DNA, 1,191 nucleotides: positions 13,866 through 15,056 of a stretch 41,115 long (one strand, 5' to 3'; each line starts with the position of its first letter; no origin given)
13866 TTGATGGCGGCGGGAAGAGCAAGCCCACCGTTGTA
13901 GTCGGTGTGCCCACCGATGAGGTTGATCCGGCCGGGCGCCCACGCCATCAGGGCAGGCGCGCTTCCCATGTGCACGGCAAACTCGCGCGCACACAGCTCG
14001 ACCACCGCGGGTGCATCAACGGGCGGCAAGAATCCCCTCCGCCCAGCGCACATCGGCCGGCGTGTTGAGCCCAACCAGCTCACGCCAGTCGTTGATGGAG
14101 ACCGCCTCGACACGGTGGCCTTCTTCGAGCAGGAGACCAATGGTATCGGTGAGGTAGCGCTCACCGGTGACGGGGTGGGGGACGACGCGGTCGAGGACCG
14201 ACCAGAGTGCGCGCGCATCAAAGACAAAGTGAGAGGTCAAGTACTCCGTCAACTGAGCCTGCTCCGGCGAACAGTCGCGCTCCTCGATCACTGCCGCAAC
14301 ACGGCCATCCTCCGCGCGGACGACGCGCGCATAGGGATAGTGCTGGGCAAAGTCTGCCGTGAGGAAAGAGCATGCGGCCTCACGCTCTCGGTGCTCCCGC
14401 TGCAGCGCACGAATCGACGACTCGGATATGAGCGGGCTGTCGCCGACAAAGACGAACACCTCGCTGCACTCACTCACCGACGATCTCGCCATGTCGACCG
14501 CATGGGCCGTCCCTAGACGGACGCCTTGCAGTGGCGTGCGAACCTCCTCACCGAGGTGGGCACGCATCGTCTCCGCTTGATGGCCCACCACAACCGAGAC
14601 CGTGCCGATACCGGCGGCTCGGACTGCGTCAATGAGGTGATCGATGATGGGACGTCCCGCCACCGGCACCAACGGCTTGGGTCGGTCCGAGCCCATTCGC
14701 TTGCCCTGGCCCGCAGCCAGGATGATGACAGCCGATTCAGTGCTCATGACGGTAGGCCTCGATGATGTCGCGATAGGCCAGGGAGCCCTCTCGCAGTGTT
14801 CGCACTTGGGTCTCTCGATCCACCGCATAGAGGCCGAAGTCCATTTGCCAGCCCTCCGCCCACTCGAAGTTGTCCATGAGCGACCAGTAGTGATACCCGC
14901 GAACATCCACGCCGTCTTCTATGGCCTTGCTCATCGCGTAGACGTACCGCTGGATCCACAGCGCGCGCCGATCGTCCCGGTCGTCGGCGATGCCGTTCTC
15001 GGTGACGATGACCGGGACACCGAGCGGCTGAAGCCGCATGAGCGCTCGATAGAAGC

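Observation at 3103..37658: Three separate Fe-S biogenesis modules, each followed in the same apparent operon by a Ser/Thr phospho-signalling gene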

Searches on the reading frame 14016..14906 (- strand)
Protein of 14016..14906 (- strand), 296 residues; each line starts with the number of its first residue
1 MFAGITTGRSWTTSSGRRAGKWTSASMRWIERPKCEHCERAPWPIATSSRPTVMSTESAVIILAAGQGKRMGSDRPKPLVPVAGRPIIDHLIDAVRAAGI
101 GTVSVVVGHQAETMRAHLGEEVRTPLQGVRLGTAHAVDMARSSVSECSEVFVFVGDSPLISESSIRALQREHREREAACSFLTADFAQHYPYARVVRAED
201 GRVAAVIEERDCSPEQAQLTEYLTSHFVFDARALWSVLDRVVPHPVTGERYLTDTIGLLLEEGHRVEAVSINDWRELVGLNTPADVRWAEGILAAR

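Call 4: search_protein_families(library=pfam, proteins=[window:14016-14906:-])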
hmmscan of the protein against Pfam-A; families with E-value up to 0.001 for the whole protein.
window:14016-14906:- (296 aa): 4 families
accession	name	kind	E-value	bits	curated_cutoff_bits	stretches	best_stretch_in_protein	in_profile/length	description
PF12804.13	NTP_transf_3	-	3.6e-21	76.4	27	1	60-192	1-131/160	MobA-like NTP transferase domain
PF00483.29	NTP_transferase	-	1.2e-15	58.2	21.2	1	60-274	2-226/245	Nucleotidyl transferase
PF01128.25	IspD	-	3.1e-10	40.6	27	1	59-178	2-124/221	2-C-methyl-D-erythritol 4-phosphate cytidylyltransferase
PF02348.25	CTP_transf_3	-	0.00025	21.4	22.6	1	60-178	2-121/217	Cytidylyltransferase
